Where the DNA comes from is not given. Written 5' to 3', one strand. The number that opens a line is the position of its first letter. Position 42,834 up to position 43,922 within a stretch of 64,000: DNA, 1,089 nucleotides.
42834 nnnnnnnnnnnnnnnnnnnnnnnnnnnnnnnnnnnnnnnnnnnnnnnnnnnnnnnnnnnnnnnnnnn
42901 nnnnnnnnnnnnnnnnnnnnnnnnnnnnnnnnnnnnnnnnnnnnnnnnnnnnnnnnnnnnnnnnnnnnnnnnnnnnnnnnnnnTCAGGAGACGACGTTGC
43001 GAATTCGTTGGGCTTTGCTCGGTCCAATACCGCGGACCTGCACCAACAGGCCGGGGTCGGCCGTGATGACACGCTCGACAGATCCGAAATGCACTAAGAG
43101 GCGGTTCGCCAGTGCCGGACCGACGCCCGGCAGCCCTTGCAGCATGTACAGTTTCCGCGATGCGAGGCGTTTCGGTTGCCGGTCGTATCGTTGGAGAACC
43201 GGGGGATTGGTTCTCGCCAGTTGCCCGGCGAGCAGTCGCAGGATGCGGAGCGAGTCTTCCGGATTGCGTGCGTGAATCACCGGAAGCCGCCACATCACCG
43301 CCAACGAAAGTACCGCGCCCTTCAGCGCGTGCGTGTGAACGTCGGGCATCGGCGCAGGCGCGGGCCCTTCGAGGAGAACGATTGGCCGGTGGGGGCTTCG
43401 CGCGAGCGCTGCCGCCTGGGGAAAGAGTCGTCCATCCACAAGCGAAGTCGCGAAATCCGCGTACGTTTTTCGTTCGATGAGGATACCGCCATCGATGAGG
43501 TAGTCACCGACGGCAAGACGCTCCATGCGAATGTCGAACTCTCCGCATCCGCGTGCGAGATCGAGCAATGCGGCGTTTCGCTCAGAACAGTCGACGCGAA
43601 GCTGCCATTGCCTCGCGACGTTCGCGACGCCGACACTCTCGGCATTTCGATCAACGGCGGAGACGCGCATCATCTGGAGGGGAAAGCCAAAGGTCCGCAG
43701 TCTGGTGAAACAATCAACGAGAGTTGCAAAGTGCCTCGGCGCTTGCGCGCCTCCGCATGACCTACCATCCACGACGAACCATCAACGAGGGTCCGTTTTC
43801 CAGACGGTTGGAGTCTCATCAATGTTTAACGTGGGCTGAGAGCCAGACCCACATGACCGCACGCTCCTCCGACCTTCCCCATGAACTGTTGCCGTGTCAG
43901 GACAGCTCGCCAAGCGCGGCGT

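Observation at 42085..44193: Bacterial XPF/ERCC4-(HhH)2 nuclease in a tight operon with three unknown small proteins: candidate novel nuclease system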

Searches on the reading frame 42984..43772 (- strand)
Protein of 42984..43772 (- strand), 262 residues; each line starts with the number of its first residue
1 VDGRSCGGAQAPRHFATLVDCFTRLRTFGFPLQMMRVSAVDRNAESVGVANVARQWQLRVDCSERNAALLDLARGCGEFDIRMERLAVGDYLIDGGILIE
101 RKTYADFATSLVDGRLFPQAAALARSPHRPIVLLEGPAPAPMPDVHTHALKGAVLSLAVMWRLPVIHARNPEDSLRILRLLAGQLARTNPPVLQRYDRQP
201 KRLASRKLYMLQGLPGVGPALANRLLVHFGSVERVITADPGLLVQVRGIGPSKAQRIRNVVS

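Call 4: search_protein_families(library=pfam, proteins=[window:42984-43772:-], max_evalue=1)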
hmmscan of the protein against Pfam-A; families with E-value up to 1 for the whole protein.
window:42984-43772:- (262 aa): 10 families
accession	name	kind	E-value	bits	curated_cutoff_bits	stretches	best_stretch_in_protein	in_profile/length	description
PF02732.21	ERCC4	-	3.8e-19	69.4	24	1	78-179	19-138/140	ERCC4 domain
PF14520.12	HHH_5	-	8.6e-12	45.8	27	1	210-258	3-52/57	Helix-hairpin-helix domain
PF00633.29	HHH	-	1.6e-08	34.4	24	2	231-259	1-29/30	Helix-hairpin-helix motif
PF12826.13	HHH_2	-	2.5e-08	34.4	27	1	213-259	7-53/64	Helix-hairpin-helix motif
PF12836.13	HHH_3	-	0.0031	18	27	1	237-257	10-30/65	Helix-hairpin-helix motif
PF01367.25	5_3_exonuc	-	0.033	15.1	40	1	211-237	20-46/97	5'-3' exonuclease, C-terminal SAM fold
PF14716.13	HHH_8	-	0.043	14.6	30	0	199-225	40-64/73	Helix-hairpin-helix domain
PF20582.4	UPF0758_N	-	0.091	13.3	27.1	1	221-254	44-76/77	UPF0758 N-terminal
PF11798.14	IMS_HHH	-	0.23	12.2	24.4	0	212-226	14-27/32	IMS family HHH motif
PF21176.3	RecR_HhH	-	0.4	11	27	0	211-228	8-25/45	RecR, helix-hairpin-helix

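Call 5: search_protein_families(library=padloc, proteins=[window:42984-43772:-], max_evalue=1)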
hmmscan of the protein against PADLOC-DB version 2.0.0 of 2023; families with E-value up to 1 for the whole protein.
window:42984-43772:- (262 aa): 0 families

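Call 6: search_protein_families(library=phrogs, proteins=[window:42984-43772:-], max_evalue=1)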
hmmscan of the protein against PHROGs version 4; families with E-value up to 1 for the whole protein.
window:42984-43772:- (262 aa): 2 families
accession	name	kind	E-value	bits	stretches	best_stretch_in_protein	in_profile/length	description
phrog_24545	-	DNA, RNA and nucleotide metabolism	0.1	13.1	0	210-258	172-220/229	HNH endonuclease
phrog_6931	-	unknown function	0.69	10.1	1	190-218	169-197/343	-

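Call 7: search_protein_families(library=ncbifam, proteins=[window:42984-43772:-], max_evalue=1)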
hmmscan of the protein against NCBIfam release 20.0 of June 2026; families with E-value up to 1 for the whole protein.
window:42984-43772:- (262 aa): 18 families
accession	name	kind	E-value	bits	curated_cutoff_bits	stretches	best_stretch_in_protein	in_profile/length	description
NF010337.0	PRK13766.1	equivalog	5e-47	160.5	610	1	54-261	569-775/781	Hef nuclease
NF040956.1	Arch_Xpf_endonucase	equivalog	3.2e-20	72.7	300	1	59-239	5-188/222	3'-flap repair endonuclease Xpf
TIGR00596.1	rad1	subfamily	3.1e-08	32.5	806.65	1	43-135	573-664/813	DNA repair protein, RAD1 family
NF001824.0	PRK00558.1-5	equivalog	2.3e-07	29.6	451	1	196-259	580-642/652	excinuclease ABC subunit UvrC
NF011262.0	PRK14668.1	equivalog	3.5e-06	25.7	544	1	210-259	526-575/577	excinuclease ABC subunit C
NF011260.0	PRK14666.1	equivalog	0.00014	20.7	649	1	211-259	639-687/698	excinuclease ABC subunit C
NF000642.1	PRK00024.1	equivalog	0.00058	19.6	180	1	221-260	34-73/212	RadC family protein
NF010009.0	PRK13482.1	equivalog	0.00082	18.6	201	1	201-260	284-343/357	DNA integrity scanning diadenylate cyclase DisA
TIGR00608.1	radc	subfamily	0.0018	18.1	133.85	1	220-261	36-80/218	RadC family protein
NF005932.1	PRK07956.1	equivalog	0.0021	16.7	369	1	201-259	499-556/664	NAD-dependent DNA ligase LigA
NF010931.0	PRK14351.1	equivalog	0.0027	16.3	1051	1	212-260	531-579/692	NAD-dependent DNA ligase LigA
TIGR01448.2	helicase_RecD2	equivalog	0.0034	15.6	500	1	213-260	83-131/713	SF1B family DNA helicase RecD2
TIGR00084.2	ruvA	equivalog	0.014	15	85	1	210-257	76-126/202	Holliday junction branch migration protein RuvA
NF003301.0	PRK04301.1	equivalog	0.014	14.6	259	1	210-258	6-55/316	DNA repair and recombination protein RadA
NF011263.0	PRK14669.1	equivalog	0.02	13.5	1108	1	209-246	552-589/624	excinuclease ABC subunit C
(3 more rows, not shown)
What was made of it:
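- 42984..43673 (-): A short XPF/Hef-type ERCC4-(HhH)2 nuclease of 229 aa. The catalytic motif GDY...ERKtyaD is intact. Pfam and NCBIfam hits (calls 4, 7).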

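Call 9: find_homologous_proteins(query=window:42984-43673:-)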
Query window:42984-43673:- (229 aa): 993 proteins with E <= 0.001 among 3157 candidates; the best 120 are listed.
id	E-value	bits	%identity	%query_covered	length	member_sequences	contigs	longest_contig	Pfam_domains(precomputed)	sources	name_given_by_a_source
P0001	3.2e-135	467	94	100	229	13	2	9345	PF12826.14,PF14520.13,PF02732.22,PF00633.30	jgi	jgi:DNA excision repair protein ERCC-4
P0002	2.8e-128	444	90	100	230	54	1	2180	PF12826.14,PF14520.13,PF02732.22,PF00633.30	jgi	jgi:DNA excision repair protein ERCC-4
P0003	5.5e-127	440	88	100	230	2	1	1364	PF12826.14,PF14520.13,PF02732.22,PF00633.30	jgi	jgi:DNA excision repair protein ERCC-4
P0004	2.3e-126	438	88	100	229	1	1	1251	PF12826.14,PF14520.13,PF02732.22,PF00633.30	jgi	jgi:DNA excision repair protein ERCC-4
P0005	3.6e-121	421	86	100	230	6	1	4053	PF12826.14,PF14520.13,PF02732.22,PF00633.30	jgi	jgi:DNA excision repair protein ERCC-4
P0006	1.8e-120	418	87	97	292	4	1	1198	PF12826.14,PF14520.13,PF02732.22,PF00633.30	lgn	-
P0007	3.6e-120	417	86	100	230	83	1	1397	PF12826.14,PF14520.13,PF02732.22,PF00633.30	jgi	jgi:ERCC4-type nuclease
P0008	8.4e-120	416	86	97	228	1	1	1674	PF12826.14,PF14520.13,PF02732.22,PF00633.30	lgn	-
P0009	1.5e-119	415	87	100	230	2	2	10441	PF12826.14,PF14520.13,PF02732.22,PF00633.30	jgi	jgi:ERCC4-type nuclease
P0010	2.1e-115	402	84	100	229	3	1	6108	PF12826.14,PF14520.13,PF02732.22,PF00633.30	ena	-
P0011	4.0e-115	401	83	100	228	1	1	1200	PF12826.14,PF14520.13,PF02732.22,PF00633.30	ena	-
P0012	2.3e-113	395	84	97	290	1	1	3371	PF12826.14,PF14520.13,PF02732.22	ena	-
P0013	1.3e-112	393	87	91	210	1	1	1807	PF12826.14,PF14520.13,PF02732.22,PF00633.30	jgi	jgi:ERCC4-type nuclease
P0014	4.7e-112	391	81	100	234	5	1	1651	PF12826.14,PF14520.13,PF02732.22,PF00633.30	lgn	-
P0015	2.5e-111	389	91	86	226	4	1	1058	PF02732.22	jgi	jgi:DNA excision repair protein ERCC-4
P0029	5.7e-103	361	73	100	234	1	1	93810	PF12826.14,PF14520.13,PF02732.22,PF00633.30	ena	-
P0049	1.0e-98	347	70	100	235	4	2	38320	PF12826.14,PF14520.13,PF02732.22,PF00633.30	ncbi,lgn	-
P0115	1.2e-93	331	68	98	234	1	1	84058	PF12826.14,PF14520.13,PF02732.22,PF00633.30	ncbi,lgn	-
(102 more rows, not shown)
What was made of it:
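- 42984..43673 (-): 993 homologous clusters, named ERCC4, ERCC4-type nuclease or FANCM by JGI (call 9).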

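Call 10: find_related_loci(query=window:42984-43673:-, collection=genome_contigs, flank=6000)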
Query window:42984-43673:- (229 aa) in genome_contigs; peptide patterns used: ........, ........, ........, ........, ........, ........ (x = any residue, [..] = any of these).
111 stretches matched a pattern; 2 encode a relative of the query (tblastn E <= 1e-3); 2 distinct loci.
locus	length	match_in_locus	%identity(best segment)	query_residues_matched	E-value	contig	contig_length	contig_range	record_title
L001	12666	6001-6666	71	8-226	2e-98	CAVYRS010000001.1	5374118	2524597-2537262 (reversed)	MAG: uncultured Acidobacteriota bacterium isolate MFD06229.bin.2.32 genome assembly, contig: contig_2392, whole genome s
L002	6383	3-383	78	103-229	1e-60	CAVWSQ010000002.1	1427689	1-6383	MAG: uncultured Acidobacteriota bacterium isolate MFD04944.bin.1.4 genome assembly, contig: contig_18582, whole genome s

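Call 13: find_related_loci(query=A1, collection=genome_contigs, flank=6000)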
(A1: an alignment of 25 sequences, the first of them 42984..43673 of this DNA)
Query A1 (229 aa) in genome_contigs; peptide patterns used: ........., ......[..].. (x = any residue, [..] = any of these).
559 stretches matched a pattern; 320 encode a relative of the query (tblastn E <= 1e-3); the best 80 are kept; 80 distinct loci.
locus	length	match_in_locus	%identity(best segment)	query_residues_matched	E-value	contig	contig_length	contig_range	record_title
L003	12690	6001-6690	84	1-229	7e-122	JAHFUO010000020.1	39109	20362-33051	MAG: Acidobacteria bacterium isolate nzgw81 NODE_1145_length_39110_cov_5.144502, whole genome shotgun sequence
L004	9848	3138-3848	70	1-229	1e-102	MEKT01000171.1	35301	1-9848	MAG: Acidobacteria bacterium RIFCSPLOWO2_02_FULL_65_29 rifcsplowo2_02_scaffold_4556, whole genome shotgun sequence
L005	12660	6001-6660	72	1-221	3e-102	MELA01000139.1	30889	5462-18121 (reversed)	MAG: Acidobacteria bacterium RIFCSPLOWO2_12_FULL_65_11 rifcsplowo2_12_scaffold_6756, whole genome shotgun sequence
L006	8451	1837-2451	72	24-228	2e-97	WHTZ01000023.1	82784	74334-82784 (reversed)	MAG: Luteitalea sp. isolate Dino_bin50 NODE_23_length_82784_cov_63.999529, whole genome shotgun sequence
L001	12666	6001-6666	71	8-226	6e-97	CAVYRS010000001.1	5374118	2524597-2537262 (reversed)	MAG: uncultured Acidobacteriota bacterium isolate MFD06229.bin.2.32 genome assembly, contig: contig_2392, whole genome s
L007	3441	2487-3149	67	8-228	4e-98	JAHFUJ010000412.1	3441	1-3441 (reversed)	MAG: Acidobacteria bacterium isolate nzgw77 NODE_63210_length_3442_cov_6.835592, whole genome shotgun sequence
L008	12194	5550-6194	69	13-228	8e-97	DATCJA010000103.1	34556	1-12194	MAG TPA_asm: Vicinamibacterales bacterium isolate SMAG_U7873 k141_1495082, whole genome shotgun sequence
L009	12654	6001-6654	69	11-228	1e-94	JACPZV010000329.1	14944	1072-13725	MAG: Acidobacteria bacterium isolate NC_groundwater_899_Pr1_S-0.2um_65_15 Montesol18-Sp2_coassembly_scaffold_575227, who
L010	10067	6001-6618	70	24-229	9e-92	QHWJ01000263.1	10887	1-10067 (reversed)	MAG: Acidobacteria bacterium isolate gp6 AA46 14_0929_02_40cm_scaffold_12584_curated, whole genome shotgun sequence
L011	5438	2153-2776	65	22-229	4e-89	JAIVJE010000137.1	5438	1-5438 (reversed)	MAG: Acidobacteria bacterium isolate MAG16 MTG16_38905, whole genome shotgun sequence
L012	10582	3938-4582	66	13-228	1e-88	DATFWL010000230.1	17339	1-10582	MAG TPA_asm: Vicinamibacterales bacterium isolate SMAG_U9489 k141_15002734, whole genome shotgun sequence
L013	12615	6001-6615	64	24-228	8e-87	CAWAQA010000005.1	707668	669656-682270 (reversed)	MAG: uncultured Acidobacteriota bacterium isolate MFD02840.bin.2.39 genome assembly, contig: contig_43734, whole genome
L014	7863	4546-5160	67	24-228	4e-85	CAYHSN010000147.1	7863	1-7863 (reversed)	MAG TPA_asm: uncultured Vicinamibacterales bacterium isolate ERP119705_co14_223 genome assembly, contig: NODE_14732_leng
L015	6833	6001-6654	61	11-228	2e-85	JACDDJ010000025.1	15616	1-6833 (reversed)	MAG: Acidobacteria bacterium isolate MGR_bin331 SD2900_NODE_780_length_15616_cov_0.948157, whole genome shotgun sequence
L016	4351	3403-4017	63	25-229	1e-80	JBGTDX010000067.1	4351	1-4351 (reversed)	MAG: Thermoanaerobaculia bacterium isolate JTS-RE153 k141_10598015, whole genome shotgun sequence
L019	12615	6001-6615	59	24-228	1e-77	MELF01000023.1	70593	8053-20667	MAG: Acidobacteria bacterium RIFCSPLOWO2_12_FULL_68_19 rifcsplowo2_12_scaffold_2497, whole genome shotgun sequence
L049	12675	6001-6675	41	2-224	1e-44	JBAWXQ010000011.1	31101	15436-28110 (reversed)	MAG: bacterium isolate ELA067 MAG067_11, whole genome shotgun sequence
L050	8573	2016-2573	44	45-229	4e-44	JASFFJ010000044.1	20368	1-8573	MAG: Desulfobacterales bacterium isolate D0606S02metaG_Bin_280 D0606S02metaG_FD_scaffold_225_c1, whole genome shotgun se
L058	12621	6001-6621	40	23-228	5e-42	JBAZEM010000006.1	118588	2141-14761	MAG: Kiritimatiellia bacterium isolate SO_2017_LW3_126 NODE_268_length_118588_cov_7.363816_LW162_2017, whole genome shot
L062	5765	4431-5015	40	27-222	2e-41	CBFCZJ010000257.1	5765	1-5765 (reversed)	MAG TPA_asm: uncultured Desulfobacterales bacterium isolate SRR6194934_metabat2_34 genome assembly, contig: ERZ781394.51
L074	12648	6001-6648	40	13-228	8e-41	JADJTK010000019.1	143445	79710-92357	MAG: Opitutaceae bacterium isolate Hirt_18-Q3-R61-65_BAT3C.235 tig00017916-10-1431420, whole genome shotgun sequence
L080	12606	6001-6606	38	28-228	2e-40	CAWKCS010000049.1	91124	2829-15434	MAG: uncultured delta proteobacterium isolate MFD03804.bin.3.160 genome assembly, contig: contig_9593, whole genome shot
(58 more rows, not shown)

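Call 23: search_solved_structures(query=window:42984-43673:-, max_evalue=0.001, show_alignments=2)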
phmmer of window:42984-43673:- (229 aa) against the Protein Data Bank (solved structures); distinct sequences matched with E-value up to 0.001: 14.
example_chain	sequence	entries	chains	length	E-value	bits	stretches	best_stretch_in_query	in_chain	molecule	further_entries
2bgw_A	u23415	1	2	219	7.6e-27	97.6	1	27-227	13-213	XPF ENDONUCLEASE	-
2bhn_A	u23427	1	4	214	8.2e-27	97.5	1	27-227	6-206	XPF ENDONUCLEASE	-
1j22_A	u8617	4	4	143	1.2e-15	61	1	47-151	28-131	ATP-dependent RNA helicase, putative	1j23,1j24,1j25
1x2i_A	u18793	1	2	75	1.3e-11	47.8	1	166-228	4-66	Hef helicase/nuclease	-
6sxa_F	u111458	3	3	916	4.4e-07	33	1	20-118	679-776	DNA repair endonuclease XPF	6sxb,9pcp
9qec_A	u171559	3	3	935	4.4e-07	33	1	20-117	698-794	DNA repair endonuclease XPF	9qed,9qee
9pd3_Q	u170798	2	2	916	5.2e-07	32.8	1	21-118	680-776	DNA repair endonuclease XPF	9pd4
5hm5_A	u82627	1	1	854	4.7e-05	26.3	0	175-224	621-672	Topoisomerase V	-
8df7_A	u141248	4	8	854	4.8e-05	26.3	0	175-224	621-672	Topoisomerase V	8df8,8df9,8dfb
3b0x_A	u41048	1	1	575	0.00022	24.2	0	168-226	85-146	DNA polymerase beta family (X family)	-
3b0y_A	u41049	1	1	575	0.00022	24.2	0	168-226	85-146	DNA polymerase beta family (X family)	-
3au2_A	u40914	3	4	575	0.00022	24.2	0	168-226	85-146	DNA polymerase beta family (X family)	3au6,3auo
1dgs_A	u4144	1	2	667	0.00042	23.2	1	158-224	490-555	DNA LIGASE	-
1v9p_A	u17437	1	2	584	0.00068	22.6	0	158-224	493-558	DNA ligase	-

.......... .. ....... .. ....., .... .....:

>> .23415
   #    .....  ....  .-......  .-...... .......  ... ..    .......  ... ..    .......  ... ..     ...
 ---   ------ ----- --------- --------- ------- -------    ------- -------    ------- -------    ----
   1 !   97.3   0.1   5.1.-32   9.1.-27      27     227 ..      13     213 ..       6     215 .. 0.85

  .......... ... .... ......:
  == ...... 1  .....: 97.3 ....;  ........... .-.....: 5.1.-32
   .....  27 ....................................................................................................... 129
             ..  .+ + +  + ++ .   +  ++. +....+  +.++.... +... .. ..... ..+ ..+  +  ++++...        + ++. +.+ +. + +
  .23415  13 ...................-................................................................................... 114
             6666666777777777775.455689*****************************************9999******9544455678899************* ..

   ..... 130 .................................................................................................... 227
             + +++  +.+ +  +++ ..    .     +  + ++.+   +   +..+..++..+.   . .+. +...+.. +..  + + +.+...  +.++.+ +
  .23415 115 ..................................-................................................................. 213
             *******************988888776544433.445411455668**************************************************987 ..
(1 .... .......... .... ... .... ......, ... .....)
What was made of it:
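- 42984..43673 (-): Match to PDB 2bgw/2bhn XPF, E about 8e-27 (call 23).
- On XPF/MUS81 (ERCC4) nuclease family, short XPF type: They align to the ApXPF motif (call 23). Aligns to the Hef HhH domain 1x2i (call 23).
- Closest known: Short archaeal XPF. Same: Collinear alignment at E 7.6e-27 (call 23).
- Checked: It aligns end to end with Aeropyrum pernix XPF 2bgw (E 7.6e-27, residues 27-227 against 13-213) (call 23).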

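Call 64: find_encoding_contigs(protein=P0029, flank=5000, max_places=2)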
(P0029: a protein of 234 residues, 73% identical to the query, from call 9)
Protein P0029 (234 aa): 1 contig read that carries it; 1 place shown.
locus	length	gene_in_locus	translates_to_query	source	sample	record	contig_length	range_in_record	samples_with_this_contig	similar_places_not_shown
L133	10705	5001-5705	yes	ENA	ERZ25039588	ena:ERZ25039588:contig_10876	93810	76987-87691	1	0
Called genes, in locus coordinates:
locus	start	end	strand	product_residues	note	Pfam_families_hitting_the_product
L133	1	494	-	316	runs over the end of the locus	-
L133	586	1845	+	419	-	PF25183:OMP_b-brl_4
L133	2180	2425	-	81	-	PF01695:IstB_IS21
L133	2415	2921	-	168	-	PF01695:IstB_IS21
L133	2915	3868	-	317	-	PF22483:Mu-transpos_C_2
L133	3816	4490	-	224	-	-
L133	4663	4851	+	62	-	-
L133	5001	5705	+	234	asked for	PF02732:ERCC4, PF00633:HHH (faint), PF12826:HHH_2, PF14520:HHH_5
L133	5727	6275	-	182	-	-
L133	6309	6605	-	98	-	PF15731:MqsA_antitoxin, PF13560:HTH_31 (weak), PF01381:HTH_3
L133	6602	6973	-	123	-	PF06296:RelE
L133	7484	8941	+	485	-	PF00155:Aminotran_1_2 (faint), PF00266:Aminotran_5, PF01041:DegT_DnrJ_EryC1, PF01053:Cys_Met_Meta_PP (weak)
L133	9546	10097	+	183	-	PF01522:Polysacc_deac_1, PF10096:DUF2334 (weak)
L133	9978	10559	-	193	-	-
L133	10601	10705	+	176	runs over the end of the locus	-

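Call 65: find_encoding_contigs(protein=P0115, flank=5000, max_places=2)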
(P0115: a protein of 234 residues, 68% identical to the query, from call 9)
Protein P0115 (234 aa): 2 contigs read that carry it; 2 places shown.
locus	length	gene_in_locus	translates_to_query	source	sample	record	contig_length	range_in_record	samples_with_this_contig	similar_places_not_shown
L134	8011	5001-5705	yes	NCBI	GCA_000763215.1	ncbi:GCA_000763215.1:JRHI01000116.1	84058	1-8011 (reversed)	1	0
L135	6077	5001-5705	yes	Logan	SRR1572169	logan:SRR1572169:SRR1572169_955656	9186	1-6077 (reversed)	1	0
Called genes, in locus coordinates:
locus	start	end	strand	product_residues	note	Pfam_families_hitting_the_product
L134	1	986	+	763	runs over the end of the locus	PF00708:Acylphosphatase, PF07503:zf-HYPF, PF01300:Sua5_yciO_yrdC, PF17788:HypF_C, PF22521:HypF_C_2, PF02782:FGGY_C (weak)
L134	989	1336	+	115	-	PF01155:HypA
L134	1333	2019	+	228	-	PF03308:MeaB (faint), PF02492:cobW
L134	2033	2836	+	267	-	PF03824:NicO (weak)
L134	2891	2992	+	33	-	PF21833:DUF6893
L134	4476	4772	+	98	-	-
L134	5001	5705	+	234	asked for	PF02732:ERCC4, PF00633:HHH (faint), PF12826:HHH_2 (weak), PF14520:HHH_5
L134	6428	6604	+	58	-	-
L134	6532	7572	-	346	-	-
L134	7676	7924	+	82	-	-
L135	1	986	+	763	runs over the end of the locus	PF00708:Acylphosphatase, PF07503:zf-HYPF, PF01300:Sua5_yciO_yrdC, PF17788:HypF_C, PF22521:HypF_C_2, PF02782:FGGY_C (weak)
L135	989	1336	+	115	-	PF01155:HypA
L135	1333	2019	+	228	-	PF03308:MeaB (faint), PF02492:cobW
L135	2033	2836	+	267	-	PF03824:NicO (weak)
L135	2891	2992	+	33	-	PF21833:DUF6893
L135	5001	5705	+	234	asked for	PF02732:ERCC4, PF00633:HHH (faint), PF12826:HHH_2 (weak), PF14520:HHH_5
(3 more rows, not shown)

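Call 66: find_encoding_contigs(protein=P0049, flank=5000, max_places=2)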
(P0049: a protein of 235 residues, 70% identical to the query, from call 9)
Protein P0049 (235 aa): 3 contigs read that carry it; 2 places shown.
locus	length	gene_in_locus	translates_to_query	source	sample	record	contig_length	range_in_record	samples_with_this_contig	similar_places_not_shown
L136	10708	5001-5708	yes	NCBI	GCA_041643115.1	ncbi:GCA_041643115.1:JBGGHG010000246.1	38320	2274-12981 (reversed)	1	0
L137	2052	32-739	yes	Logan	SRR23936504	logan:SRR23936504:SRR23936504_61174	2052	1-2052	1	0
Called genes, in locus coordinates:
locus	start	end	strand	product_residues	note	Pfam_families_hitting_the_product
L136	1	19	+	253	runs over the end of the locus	PF14256:YwiC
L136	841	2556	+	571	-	PF24807:WD40_CDC20-Fz, PF24814:WD40_Prp19, PF25173:Beta-prop_WDR3_1st, PF25174:Beta-prop_THOC3, PF25175:Beta-prop_WDR5, PF23381:Beta-prop_IFT122_1st, PF24780:WD40_MABP1-WDR62_1st, PF25174:Beta-prop_THOC3, +33 more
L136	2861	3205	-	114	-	PF13744:HTH_37, PF13560:HTH_31 (weak)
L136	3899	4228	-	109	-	-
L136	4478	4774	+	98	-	-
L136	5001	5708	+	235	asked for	PF02732:ERCC4, PF00633:HHH (faint), PF12826:HHH_2, PF14520:HHH_5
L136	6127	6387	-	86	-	PF13711:DUF4160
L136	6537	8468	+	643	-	PF13187:Fer4_9 (faint), PF13534:Fer4_17 (faint), PF13183:Fer4_8 (weak)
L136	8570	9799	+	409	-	PF01546:Peptidase_M20, PF07687:M20_dimer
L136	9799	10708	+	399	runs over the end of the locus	PF02729:OTCace_N, PF00185:OTCace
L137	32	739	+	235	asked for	PF02732:ERCC4, PF00633:HHH (faint), PF12826:HHH_2, PF14520:HHH_5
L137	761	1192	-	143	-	PF10387:DUF2442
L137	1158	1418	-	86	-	PF13711:DUF4160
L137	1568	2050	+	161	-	?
